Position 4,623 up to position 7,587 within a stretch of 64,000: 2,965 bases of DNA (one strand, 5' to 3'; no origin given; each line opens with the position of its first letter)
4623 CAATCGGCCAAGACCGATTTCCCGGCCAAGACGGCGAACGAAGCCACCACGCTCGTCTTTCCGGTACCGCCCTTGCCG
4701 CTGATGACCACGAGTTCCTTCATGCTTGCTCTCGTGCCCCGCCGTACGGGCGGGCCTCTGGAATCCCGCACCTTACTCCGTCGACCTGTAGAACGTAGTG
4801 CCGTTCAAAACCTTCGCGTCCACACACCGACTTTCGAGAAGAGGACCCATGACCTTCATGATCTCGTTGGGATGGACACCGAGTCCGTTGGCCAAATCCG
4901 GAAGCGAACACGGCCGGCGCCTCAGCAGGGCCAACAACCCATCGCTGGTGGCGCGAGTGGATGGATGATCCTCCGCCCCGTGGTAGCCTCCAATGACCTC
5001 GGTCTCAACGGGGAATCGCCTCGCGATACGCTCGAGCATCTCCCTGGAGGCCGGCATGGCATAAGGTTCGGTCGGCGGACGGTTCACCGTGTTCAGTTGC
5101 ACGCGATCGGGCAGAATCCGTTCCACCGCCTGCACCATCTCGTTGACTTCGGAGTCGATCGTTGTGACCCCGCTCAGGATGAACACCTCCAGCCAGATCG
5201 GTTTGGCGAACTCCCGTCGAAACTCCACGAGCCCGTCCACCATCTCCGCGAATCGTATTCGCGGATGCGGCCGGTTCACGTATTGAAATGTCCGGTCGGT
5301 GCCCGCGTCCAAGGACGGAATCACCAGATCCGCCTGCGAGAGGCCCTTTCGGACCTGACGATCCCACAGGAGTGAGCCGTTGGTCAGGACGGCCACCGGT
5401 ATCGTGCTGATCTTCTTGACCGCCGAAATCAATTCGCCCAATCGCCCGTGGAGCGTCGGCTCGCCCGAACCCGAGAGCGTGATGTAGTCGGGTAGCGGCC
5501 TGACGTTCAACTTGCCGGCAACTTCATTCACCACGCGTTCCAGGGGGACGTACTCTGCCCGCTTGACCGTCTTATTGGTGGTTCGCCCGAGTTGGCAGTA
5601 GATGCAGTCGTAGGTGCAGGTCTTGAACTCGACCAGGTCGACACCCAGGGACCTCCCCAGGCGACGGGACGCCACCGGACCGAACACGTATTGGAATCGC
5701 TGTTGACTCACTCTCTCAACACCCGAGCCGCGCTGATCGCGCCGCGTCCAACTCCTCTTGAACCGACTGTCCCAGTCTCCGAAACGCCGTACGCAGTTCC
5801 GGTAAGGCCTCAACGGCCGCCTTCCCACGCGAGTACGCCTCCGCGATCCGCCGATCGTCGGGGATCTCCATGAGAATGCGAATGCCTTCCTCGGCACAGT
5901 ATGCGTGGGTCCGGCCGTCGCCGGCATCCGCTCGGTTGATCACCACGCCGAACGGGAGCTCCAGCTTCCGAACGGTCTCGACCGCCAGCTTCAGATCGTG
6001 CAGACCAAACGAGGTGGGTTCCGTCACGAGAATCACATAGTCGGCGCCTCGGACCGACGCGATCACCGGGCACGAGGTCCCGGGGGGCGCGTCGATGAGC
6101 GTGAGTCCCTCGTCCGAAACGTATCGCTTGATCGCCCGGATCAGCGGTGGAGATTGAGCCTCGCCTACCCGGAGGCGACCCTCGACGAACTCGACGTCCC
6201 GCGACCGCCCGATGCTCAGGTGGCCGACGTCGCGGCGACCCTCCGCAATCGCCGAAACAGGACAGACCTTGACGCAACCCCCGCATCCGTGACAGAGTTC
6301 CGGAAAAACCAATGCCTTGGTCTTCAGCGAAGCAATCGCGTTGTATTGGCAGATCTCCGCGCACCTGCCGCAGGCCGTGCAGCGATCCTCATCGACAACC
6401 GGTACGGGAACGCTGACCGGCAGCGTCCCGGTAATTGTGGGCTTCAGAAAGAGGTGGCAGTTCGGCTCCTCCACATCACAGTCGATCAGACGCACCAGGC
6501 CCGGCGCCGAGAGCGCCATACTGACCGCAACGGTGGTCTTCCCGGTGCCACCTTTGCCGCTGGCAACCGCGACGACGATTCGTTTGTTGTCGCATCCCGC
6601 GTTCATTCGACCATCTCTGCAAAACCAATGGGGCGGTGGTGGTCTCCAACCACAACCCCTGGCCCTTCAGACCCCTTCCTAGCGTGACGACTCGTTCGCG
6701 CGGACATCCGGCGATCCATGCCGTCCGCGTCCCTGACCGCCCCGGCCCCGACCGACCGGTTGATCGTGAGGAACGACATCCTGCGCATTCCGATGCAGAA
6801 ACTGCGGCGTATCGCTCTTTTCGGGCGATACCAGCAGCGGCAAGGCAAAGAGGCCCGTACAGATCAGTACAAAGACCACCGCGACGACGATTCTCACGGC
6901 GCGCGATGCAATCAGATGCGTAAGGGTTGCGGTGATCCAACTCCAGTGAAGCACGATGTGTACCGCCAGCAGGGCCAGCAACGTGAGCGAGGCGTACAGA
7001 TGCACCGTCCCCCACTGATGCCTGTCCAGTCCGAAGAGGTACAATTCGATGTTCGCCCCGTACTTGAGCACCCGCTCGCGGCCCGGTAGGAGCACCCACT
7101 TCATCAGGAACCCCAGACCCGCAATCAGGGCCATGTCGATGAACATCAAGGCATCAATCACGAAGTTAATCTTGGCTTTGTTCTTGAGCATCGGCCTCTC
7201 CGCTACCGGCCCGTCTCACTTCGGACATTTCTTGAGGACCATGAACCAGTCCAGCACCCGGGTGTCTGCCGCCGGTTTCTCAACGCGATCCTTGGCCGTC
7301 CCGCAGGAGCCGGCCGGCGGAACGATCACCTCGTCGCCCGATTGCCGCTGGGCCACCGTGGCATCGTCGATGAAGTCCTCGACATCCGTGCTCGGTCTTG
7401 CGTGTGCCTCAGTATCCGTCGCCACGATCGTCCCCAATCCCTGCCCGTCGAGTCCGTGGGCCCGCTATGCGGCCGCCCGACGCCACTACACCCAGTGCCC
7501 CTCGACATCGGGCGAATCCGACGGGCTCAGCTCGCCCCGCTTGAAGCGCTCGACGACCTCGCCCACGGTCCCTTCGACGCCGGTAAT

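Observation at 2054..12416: Sigma-54/PAS-bEBP-associated operon of NifX-like, MinD-ferredoxin, IscU::Mrp and radical-SAM genes with no visible client enzyme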

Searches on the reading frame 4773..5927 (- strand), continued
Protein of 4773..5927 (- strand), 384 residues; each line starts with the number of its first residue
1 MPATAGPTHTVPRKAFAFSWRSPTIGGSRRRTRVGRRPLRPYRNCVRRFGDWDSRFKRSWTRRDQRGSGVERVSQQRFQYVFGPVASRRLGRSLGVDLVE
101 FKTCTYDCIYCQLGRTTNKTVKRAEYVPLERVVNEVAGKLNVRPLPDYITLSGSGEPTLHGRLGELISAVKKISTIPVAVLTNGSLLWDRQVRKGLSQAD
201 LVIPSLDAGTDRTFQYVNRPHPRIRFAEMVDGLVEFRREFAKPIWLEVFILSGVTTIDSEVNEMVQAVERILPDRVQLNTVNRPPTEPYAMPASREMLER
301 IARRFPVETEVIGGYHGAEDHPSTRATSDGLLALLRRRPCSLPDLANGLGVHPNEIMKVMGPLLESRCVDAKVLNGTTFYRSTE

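Call 78: find_encoding_contigs(protein=P0360, flank=7000, max_places=1)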
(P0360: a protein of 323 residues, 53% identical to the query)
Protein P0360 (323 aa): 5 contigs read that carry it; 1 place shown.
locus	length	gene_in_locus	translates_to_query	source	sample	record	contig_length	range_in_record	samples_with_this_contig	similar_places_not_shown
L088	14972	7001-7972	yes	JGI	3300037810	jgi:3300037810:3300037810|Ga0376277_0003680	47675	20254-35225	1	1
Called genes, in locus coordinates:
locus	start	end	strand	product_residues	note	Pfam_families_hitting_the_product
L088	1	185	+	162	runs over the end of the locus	PF01327:Pep_deformylase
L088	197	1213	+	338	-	PF11449:ArsP_2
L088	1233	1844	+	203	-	PF08003:Methyltransf_9, PF01209:Ubie_methyltran (weak), PF13489:Methyltransf_23, PF08241:Methyltransf_11, PF08242:Methyltransf_12, PF13649:Methyltransf_25, PF13847:Methyltransf_31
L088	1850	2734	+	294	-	PF00142:Fer4_NifH (faint), PF01656:CbiA, PF09140:MipZ (weak), PF10609:ParA, PF13614:AAA_31, PF14697:Fer4_21 (weak), PF13187:Fer4_9 (weak), PF00037:Fer4 (weak), +3 more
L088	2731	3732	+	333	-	PF01656:CbiA, PF10609:ParA (faint), PF13614:AAA_31 (faint), PF13187:Fer4_9 (faint), PF00037:Fer4 (weak), PF14697:Fer4_21 (weak), PF12838:Fer4_7 (weak), PF00037:Fer4 (weak), +4 more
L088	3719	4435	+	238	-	PF01209:Ubie_methyltran, PF13489:Methyltransf_23, PF03848:TehB (weak), PF07021:MetW, PF13649:Methyltransf_25, PF13847:Methyltransf_31, PF08241:Methyltransf_11, PF08242:Methyltransf_12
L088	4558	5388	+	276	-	PF00142:Fer4_NifH (faint), PF01656:CbiA, PF02374:ArsA_ATPase, PF09140:MipZ (weak), PF10609:ParA, PF13614:AAA_31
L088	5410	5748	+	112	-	PF02579:Nitro_FeMo-Co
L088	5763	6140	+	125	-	PF01592:NifU_N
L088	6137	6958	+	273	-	PF00753:Lactamase_B, PF12706:Lactamase_B_2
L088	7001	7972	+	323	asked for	PF04055:Radical_SAM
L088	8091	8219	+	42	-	-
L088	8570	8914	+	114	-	-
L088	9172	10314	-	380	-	PF00266:Aminotran_5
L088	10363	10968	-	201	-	-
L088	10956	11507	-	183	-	-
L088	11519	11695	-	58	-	-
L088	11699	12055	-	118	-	-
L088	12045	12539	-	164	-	PF01584:CheW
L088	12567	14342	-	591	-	PF00672:HAMP (weak), PF00015:MCPsignal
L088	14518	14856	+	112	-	-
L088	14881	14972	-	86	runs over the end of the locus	-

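Call 79: find_encoding_contigs(protein=P0313, flank=7000, max_places=1)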
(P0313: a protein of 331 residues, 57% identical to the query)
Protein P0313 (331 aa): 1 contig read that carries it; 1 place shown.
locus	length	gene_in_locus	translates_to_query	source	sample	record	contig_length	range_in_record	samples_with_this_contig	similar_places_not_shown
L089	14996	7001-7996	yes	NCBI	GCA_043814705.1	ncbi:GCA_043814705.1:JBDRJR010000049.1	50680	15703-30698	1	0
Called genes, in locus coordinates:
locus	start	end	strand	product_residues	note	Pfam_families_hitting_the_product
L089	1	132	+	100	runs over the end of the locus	PF02915:Rubrerythrin (weak)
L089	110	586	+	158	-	PF08534:Redoxin (weak), PF00085:Thioredoxin, PF13098:Thioredoxin_2 (weak)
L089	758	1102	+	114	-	PF01592:NifU_N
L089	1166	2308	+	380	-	PF01053:Cys_Met_Meta_PP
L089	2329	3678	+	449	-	PF01266:DAO (faint), PF03486:HI0933_like (faint), PF07992:Pyr_redox_2, PF13738:Pyr_redox_3 (weak), PF00070:Pyr_redox, PF02852:Pyr_redox_dim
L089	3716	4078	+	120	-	PF02261:Asp_decarbox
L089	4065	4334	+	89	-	PF09723:Zn_ribbon_8, PF24441:DUF7560 (weak)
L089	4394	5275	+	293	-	PF01937:ARMT1-like_dom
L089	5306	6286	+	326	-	PF04055:Radical_SAM, PF06968:BATS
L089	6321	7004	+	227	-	PF02666:PS_Dcarbxylase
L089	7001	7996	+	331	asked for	PF04055:Radical_SAM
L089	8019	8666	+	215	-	-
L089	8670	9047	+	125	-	PF01243:PNPOx_N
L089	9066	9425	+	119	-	PF13380:CoA_binding_2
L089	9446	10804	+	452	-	PF01134:GIDA (faint), PF01266:DAO (faint), PF07992:Pyr_redox_2, PF00070:Pyr_redox, PF02852:Pyr_redox_dim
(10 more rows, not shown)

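Call 92: find_encoding_contigs(protein=P0276, flank=10000, max_places=4)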
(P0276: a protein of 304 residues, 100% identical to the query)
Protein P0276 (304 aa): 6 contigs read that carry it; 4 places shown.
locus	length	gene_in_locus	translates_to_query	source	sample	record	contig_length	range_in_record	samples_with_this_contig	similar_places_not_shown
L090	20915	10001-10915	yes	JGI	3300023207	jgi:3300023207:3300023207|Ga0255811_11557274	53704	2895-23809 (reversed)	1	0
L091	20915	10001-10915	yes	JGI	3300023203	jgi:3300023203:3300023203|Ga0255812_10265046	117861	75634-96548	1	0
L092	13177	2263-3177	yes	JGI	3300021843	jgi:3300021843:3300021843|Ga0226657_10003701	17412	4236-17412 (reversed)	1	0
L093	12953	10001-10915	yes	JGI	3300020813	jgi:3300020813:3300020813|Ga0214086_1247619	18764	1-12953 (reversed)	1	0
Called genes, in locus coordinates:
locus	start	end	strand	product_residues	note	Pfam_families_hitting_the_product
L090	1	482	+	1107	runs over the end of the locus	-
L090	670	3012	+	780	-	PF13599:Pentapeptide_4, PF00805:Pentapeptide, PF13576:Pentapeptide_3 (weak), PF13599:Pentapeptide_4 (weak), PF00805:Pentapeptide, PF13599:Pentapeptide_4 (weak), PF13576:Pentapeptide_3 (weak), PF00805:Pentapeptide (weak), +1 more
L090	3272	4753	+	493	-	PF00989:PAS, PF08448:PAS_4, PF13426:PAS_9, PF00158:Sigma54_activat, PF14532:Sigma54_activ_2, PF07728:AAA_5, PF25601:AAA_lid_14, PF02954:HTH_8, +3 more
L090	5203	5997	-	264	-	PF01946:Thi4, PF00890:FAD_binding_2 (weak), PF01266:DAO, PF01494:FAD_binding_3 (faint), PF03486:HI0933_like (weak), PF12831:FAD_oxidored, PF13450:NAD_binding_8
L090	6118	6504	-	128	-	PF14574:RACo_C_ter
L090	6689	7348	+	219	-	PF02579:Nitro_FeMo-Co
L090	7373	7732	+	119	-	PF17253:DUF5320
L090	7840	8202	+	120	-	PF02579:Nitro_FeMo-Co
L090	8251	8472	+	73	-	-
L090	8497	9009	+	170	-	PF14358:DUF4405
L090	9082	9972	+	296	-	PF10609:ParA (weak), PF01656:CbiA, PF00037:Fer4, PF12837:Fer4_6 (weak), PF13237:Fer4_10 (weak), PF14697:Fer4_21, PF12838:Fer4_7 (weak), PF13187:Fer4_9 (weak), +6 more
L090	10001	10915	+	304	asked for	PF04055:Radical_SAM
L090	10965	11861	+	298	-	PF01656:CbiA, PF10609:ParA (faint), PF12838:Fer4_7 (faint), PF13187:Fer4_9 (weak), PF13237:Fer4_10 (faint), PF25160:LdpA_Fe-S-bd (faint), PF14697:Fer4_21, PF00037:Fer4 (weak), +1 more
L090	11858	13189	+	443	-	PF01592:NifU_N, PF01656:CbiA, PF02374:ArsA_ATPase (weak), PF09140:MipZ, PF10609:ParA, PF13614:AAA_31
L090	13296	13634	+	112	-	PF02579:Nitro_FeMo-Co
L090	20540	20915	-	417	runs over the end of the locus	PF02310:B12-binding, PF04055:Radical_SAM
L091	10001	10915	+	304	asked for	PF04055:Radical_SAM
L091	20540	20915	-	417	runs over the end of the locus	PF02310:B12-binding, PF04055:Radical_SAM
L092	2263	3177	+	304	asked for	PF04055:Radical_SAM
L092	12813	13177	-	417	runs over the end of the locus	PF02310:B12-binding, PF04055:Radical_SAM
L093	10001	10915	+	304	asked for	PF04055:Radical_SAM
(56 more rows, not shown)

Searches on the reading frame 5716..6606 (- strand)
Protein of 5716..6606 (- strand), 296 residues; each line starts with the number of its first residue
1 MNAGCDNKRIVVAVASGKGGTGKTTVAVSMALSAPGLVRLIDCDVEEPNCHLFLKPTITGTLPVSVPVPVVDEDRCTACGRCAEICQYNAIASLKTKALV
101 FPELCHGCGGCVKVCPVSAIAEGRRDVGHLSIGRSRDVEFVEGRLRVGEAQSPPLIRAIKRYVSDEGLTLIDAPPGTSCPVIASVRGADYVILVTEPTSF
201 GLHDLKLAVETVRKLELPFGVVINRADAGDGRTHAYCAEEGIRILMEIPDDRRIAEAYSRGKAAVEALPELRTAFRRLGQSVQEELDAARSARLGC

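Call 3: search_protein_families(library=pfam, proteins=[window:5716-6606:-], max_evalue=0.01)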
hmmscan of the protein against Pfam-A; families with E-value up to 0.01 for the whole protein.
window:5716-6606:- (296 aa): 17 families
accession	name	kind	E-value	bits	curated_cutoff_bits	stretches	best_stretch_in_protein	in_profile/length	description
PF00037.32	Fer4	-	3.2e-15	55.7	21.1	2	69-91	1-23/24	4Fe-4S binding domain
PF01656.29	CbiA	-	2.8e-14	53.6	25.4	1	12-262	1-123/125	CobQ/CobB/MinD/ParA nucleotide binding domain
PF10609.15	ParA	-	5e-13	49.5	27.1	2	11-51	5-48/246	NUBPL iron-transfer P-loop NTPase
PF12837.12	Fer4_6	-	1.8e-11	43.8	25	2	68-91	1-24/24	4Fe-4S binding domain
PF14697.11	Fer4_21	-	1e-09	38.8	35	1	70-120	2-57/59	4Fe-4S dicluster domain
PF13237.11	Fer4_10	-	2.6e-09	37.3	25.5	2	70-116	3-53/53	4Fe-4S dicluster domain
PF13614.12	AAA_31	-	3.6e-08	34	27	1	11-33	3-27/177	AAA domain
PF12838.12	Fer4_7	-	5e-08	33.7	27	2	75-119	1-52/52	4Fe-4S dicluster domain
PF12797.12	Fer4_2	-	5.2e-08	32.8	24.5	1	67-87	1-21/22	4Fe-4S binding domain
PF13187.11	Fer4_9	-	2.9e-07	30.8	27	1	75-120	1-52/52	4Fe-4S dicluster domain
PF25160.1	LdpA_Fe-S-bd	-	1.7e-06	28.1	27.6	2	97-122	20-45/49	LdpA Fe-S cluster-binding domain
PF13484.11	Fer4_16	-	1.9e-06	29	30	1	105-123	2-20/66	4Fe-4S double cluster binding domain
PF13183.11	Fer4_8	-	5.1e-06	27.4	27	0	104-118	4-18/68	4Fe-4S dicluster domain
PF12800.12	Fer4_4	-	3.1e-05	24.4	24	1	102-117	1-16/17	4Fe-4S binding domain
PF00142.24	Fer4_NifH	-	0.00057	19.9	25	0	220-285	178-247/271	4Fe-4S iron sulfur cluster binding proteins, NifH/frxC family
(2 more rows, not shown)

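Call 38: search_protein_families(library=ncbifam, proteins=[window:5716-6606:-], max_evalue=0.001)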
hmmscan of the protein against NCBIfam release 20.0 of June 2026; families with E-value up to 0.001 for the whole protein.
window:5716-6606:- (296 aa): 57 families (the best 25 are shown)
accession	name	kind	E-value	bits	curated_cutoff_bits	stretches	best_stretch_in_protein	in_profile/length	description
TIGR01969.1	minD_arch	subfamily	3.5e-17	62.4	201.75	2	155-282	98-230/251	cell division ATPase MinD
NF041546.1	ParA_partition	equivalog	1.2e-12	47.8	180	2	144-268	55-188/203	ParA family partition ATPase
NF041136.1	MrpORP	equivalog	2.1e-12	47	450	2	170-287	119-250/365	iron-sulfur cluster carrier protein MrpORP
NF040770.1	hetero_SS_HdrA2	exception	6.1e-12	44.5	1100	1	60-121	563-624/777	CoB-CoM heterodisulfide reductase HdrA2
TIGR02700.1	flavo_MJ0208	hypoth_equivalog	8.6e-11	41.5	251.35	1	70-125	144-199/234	dihydromethanopterin reductase (acceptor)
NF038196.1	ferrodoxin_EFR1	subfamily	1.2e-10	41.8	75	1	73-125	183-234/242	EFR1 family ferrodoxin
NF041891.1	hdrA_Methbact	equivalog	1.6e-10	39.9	1300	1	59-121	557-619/762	ferredoxin:CoB-CoM heterodisulfide reductase subunit HdrA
TIGR02179.1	PorD_KorD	subfamily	1.7e-10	40.9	60.05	1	68-121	19-73/78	2-oxoacid:acceptor oxidoreductase, delta subunit, pyruvate/2-ketoisovalerate family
NF058577.1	FdxA_fam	equivalog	1.2e-08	35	65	1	73-119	6-52/52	4Fe-4S ferredoxin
NF004541.0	PRK05888.2-2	equivalog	1.8e-08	34.4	217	1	73-161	60-149/168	NADH-quinone oxidoreductase subunit NuoI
NF042909.1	FMH_DH_FwdF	exception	2.9e-08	33.2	375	1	71-126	254-317/336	tungsten-dependent formylmethanofuran dehydrogenase subunit FwdF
TIGR04105.1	FeFe_hydrog_B1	subfamily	2.9e-08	32.8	450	1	70-95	138-163/462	monomeric [FeFe] hydrogenase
NF040864.1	HgcB_ferredoxin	equivalog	4.8e-08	32.7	99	1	71-121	11-62/93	mercury methylation ferredoxin HgcB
NF043069.1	T4HPD_activ_SAM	equivalog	5.1e-08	32.6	425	1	71-119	48-96/299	trans-4-hydroxy-L-proline dehydratase activase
TIGR01944.1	rnfB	subfamily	9.9e-08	31.8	68.7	1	68-121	107-161/190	RnfABCDGE type electron transport complex subunit B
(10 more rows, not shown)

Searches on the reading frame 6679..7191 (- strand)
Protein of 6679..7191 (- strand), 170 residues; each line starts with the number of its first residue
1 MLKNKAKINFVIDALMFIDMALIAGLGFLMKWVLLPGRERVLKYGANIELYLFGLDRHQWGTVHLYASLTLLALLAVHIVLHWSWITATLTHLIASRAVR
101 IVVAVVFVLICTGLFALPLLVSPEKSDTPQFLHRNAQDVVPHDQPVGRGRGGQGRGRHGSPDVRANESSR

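Call 3: search_protein_families(library=pfam, proteins=[window:6679-7191:-], max_evalue=0.01)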
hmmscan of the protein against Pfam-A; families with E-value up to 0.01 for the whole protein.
window:6679-7191:- (170 aa): 1 family
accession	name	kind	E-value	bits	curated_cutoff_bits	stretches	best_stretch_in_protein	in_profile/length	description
PF14358.11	DUF4405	-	9.3e-12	45.7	26.7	1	11-83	1-66/66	Domain of unknown function (DUF4405)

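Call 38: search_protein_families(library=ncbifam, proteins=[window:6679-7191:-], max_evalue=0.001)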
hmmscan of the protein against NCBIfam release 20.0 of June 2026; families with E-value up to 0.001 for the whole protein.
window:6679-7191:- (170 aa): 0 families

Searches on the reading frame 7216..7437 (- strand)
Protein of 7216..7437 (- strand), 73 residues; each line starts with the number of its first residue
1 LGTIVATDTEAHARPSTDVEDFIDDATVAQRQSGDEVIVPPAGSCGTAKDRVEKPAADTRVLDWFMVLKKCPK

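Call 3: search_protein_families(library=pfam, proteins=[window:7216-7437:-], max_evalue=0.01)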
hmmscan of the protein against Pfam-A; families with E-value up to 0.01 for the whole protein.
window:7216-7437:- (73 aa): 0 families

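Call 38: search_protein_families(library=ncbifam, proteins=[window:7216-7437:-], max_evalue=0.001)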
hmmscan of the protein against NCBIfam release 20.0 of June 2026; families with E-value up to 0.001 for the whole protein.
window:7216-7437:- (73 aa): 1 family
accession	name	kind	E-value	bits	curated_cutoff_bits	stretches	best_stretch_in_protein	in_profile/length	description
NF009668.0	PRK13189.1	equivalog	4.5e-06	26.1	211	1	32-71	178-222/224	peroxiredoxin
